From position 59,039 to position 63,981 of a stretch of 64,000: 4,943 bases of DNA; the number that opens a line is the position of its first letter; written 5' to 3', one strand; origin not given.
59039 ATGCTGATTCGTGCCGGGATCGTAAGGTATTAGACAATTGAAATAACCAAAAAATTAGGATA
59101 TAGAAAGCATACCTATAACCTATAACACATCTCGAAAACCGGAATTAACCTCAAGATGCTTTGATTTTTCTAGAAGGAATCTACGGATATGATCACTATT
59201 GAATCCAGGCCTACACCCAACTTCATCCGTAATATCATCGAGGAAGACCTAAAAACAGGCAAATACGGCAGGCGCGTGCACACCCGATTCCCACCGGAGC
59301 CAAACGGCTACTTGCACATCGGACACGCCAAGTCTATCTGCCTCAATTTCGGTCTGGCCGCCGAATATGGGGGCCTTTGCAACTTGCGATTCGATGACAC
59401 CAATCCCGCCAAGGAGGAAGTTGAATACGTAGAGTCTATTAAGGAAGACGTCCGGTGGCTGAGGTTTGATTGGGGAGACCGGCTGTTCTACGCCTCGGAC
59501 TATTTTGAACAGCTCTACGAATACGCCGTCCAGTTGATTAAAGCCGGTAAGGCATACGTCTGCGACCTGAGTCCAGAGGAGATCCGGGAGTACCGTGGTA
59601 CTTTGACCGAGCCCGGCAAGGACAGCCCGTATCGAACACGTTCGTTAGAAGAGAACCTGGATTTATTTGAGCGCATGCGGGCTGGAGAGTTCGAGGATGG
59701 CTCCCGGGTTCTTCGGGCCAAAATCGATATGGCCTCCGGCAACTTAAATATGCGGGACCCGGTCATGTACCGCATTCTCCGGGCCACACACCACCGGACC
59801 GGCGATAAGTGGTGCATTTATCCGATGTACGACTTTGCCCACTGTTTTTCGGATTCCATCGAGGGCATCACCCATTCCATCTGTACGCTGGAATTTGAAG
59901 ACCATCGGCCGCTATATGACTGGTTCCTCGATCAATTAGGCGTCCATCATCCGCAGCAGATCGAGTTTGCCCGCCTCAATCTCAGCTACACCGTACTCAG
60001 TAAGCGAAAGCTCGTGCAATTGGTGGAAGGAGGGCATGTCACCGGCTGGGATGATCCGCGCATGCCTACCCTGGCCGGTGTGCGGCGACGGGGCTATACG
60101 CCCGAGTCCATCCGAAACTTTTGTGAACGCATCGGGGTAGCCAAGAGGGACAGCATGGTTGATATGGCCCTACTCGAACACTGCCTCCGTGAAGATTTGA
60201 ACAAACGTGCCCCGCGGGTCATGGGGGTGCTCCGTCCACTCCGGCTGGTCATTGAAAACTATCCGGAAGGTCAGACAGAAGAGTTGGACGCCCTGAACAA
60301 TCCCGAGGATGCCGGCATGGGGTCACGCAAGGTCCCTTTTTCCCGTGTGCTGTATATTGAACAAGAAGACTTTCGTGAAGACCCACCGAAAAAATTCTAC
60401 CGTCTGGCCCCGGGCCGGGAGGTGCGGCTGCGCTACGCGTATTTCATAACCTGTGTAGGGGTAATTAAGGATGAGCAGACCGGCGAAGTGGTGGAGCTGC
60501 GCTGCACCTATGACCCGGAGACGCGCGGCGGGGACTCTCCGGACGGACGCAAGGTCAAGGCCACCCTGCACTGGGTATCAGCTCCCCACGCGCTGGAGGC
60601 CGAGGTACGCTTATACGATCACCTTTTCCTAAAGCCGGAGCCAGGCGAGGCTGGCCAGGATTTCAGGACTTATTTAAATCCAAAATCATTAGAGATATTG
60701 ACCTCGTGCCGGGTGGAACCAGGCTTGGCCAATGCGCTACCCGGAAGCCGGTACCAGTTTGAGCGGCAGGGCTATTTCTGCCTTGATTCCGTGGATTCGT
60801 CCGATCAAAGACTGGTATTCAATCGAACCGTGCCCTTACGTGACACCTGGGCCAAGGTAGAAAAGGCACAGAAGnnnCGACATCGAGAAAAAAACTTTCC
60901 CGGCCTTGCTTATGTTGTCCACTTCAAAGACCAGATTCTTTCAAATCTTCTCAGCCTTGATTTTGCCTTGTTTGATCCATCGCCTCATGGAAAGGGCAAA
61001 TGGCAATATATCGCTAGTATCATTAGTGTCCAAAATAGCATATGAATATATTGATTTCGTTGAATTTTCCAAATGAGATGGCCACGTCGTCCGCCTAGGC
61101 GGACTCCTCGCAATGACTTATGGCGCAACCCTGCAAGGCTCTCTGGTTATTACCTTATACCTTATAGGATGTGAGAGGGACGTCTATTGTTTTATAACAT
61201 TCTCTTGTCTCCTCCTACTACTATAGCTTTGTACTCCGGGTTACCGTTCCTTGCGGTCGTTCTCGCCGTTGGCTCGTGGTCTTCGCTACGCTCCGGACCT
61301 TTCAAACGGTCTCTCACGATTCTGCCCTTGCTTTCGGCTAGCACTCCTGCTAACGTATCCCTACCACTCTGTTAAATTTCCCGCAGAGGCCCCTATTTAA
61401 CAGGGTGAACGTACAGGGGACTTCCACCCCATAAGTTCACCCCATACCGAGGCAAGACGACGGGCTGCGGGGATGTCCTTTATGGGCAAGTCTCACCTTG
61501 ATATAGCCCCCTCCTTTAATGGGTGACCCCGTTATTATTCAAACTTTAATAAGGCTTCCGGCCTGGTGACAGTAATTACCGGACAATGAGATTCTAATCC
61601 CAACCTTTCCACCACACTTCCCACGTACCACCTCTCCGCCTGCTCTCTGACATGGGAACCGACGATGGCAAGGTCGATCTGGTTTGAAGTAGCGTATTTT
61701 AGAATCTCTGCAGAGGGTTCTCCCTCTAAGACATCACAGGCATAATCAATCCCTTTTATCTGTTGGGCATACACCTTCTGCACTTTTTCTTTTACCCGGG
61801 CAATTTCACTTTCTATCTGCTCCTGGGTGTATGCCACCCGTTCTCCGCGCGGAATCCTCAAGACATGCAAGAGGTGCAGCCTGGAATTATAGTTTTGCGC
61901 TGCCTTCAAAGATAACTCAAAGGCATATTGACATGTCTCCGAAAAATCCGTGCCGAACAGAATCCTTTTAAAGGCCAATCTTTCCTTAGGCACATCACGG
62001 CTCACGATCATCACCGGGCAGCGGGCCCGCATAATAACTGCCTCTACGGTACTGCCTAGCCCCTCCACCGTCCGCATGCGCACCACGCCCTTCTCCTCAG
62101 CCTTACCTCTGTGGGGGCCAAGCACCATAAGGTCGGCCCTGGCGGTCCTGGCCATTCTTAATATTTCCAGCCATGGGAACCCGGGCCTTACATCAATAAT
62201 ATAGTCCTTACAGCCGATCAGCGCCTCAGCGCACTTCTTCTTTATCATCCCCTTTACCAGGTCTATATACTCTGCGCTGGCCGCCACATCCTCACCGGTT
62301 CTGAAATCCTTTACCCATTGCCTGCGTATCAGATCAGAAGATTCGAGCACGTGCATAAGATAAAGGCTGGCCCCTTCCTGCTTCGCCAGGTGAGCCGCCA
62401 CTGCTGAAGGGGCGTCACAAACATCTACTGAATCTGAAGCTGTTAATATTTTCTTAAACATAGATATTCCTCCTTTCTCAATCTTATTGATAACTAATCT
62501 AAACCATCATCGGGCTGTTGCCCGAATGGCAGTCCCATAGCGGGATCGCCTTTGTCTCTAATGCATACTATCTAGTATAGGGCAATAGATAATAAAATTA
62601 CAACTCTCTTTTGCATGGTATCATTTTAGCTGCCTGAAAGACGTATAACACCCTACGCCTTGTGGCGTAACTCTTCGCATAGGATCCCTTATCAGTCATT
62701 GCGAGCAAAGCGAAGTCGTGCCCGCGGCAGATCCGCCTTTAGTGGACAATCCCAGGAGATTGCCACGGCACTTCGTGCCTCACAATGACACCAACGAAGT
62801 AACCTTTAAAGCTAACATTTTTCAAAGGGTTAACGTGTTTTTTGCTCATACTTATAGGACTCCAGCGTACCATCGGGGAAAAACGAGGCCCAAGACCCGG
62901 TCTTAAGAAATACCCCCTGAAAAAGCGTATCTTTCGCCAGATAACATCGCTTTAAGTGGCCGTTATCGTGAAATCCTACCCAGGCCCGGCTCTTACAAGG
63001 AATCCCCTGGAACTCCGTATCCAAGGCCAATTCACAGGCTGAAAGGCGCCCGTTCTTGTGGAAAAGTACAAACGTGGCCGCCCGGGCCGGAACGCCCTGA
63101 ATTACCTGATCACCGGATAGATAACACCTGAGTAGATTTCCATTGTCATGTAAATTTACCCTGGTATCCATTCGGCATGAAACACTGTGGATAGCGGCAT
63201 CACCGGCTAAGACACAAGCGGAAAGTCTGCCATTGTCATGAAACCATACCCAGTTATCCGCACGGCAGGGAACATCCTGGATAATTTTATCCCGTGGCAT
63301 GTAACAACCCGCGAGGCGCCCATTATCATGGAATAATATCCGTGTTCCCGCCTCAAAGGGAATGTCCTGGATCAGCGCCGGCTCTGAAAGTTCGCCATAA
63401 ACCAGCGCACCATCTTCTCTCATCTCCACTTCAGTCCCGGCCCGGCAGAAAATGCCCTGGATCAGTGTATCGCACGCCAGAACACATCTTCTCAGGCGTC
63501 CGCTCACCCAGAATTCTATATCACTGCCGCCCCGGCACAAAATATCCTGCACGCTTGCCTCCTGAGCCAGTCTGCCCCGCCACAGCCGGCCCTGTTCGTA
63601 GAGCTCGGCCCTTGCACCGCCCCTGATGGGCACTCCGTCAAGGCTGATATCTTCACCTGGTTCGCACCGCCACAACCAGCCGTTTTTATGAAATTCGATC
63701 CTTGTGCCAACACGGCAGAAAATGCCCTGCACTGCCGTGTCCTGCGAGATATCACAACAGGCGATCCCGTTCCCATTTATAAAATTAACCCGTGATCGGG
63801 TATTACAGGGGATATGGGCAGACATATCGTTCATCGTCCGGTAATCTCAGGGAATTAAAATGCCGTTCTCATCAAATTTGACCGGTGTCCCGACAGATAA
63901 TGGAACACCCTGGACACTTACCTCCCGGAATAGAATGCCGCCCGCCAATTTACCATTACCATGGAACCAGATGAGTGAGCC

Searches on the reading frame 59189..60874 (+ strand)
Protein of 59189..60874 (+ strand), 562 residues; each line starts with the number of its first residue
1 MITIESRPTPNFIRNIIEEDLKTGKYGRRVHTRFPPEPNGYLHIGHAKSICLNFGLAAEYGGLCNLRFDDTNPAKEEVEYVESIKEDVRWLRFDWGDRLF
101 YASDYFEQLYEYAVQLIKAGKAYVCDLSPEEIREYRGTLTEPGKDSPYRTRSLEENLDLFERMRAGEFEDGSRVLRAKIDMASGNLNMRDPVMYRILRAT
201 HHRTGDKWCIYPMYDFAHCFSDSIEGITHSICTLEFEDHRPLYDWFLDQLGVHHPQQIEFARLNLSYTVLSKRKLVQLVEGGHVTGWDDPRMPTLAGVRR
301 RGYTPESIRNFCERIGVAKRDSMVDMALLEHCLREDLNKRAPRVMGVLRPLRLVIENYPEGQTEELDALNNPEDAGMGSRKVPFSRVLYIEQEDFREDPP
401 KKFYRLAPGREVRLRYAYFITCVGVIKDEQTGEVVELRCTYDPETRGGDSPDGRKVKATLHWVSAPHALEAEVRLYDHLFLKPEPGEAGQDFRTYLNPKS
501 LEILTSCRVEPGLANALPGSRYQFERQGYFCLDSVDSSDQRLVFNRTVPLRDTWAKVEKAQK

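Call 69: search_protein_families(library=pfam, proteins=[window:59189-60874:+], max_evalue=0.00001)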
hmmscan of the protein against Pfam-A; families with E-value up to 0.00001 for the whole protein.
window:59189-60874:+ (562 aa): 3 families
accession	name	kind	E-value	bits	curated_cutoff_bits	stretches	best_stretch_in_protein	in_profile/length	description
PF00749.27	tRNA-synt_1c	-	4.2e-115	384.4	23.4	1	30-338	2-313/314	tRNA synthetases class I (E and Q), catalytic domain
PF03950.23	tRNA-synt_1c_C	-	3.2e-29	101.4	23.9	1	341-442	1-91/91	tRNA synthetases class I (E and Q), anti-codon binding domain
PF20974.2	tRNA-synt_1c_C2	-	6.4e-24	84.9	23.9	1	459-533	1-69/69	tRNA synthetases class I (E and Q), anti-codon binding domain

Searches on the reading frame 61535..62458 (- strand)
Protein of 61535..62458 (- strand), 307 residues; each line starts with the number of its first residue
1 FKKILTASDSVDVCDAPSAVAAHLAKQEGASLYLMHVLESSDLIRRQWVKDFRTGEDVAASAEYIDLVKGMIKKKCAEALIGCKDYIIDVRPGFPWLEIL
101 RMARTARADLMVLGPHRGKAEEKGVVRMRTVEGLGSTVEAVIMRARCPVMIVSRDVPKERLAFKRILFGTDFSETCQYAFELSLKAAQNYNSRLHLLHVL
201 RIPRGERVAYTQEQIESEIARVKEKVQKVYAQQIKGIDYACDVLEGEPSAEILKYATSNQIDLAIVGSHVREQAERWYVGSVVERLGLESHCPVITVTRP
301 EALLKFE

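Call 69: search_protein_families(library=pfam, proteins=[window:61535-62458:-], max_evalue=0.00001)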
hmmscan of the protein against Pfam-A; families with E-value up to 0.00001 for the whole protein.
window:61535-62458:- (307 aa): 1 family
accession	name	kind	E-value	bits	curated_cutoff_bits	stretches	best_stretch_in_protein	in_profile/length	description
PF00582.32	Usp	-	9.3e-45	153.1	24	2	163-297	2-140/141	Universal stress protein family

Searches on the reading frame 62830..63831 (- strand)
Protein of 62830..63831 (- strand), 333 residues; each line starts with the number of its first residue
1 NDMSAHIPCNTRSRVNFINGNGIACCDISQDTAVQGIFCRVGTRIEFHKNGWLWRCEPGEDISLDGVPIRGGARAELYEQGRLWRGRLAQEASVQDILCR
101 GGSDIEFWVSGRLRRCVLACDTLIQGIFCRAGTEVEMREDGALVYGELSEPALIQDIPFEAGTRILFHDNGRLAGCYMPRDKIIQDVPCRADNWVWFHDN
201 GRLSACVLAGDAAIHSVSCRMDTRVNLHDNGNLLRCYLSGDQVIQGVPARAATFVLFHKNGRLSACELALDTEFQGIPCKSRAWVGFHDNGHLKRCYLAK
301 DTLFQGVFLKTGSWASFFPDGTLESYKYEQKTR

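Call 69: search_protein_families(library=pfam, proteins=[window:62830-63831:-], max_evalue=0.00001)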
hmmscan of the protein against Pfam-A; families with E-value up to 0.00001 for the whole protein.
window:62830-63831:- (333 aa): 1 family
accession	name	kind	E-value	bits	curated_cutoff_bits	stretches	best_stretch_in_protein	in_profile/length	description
PF07661.19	MORN_2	-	1.1e-06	28.6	29.6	0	40-55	1-16/22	MORN repeat variant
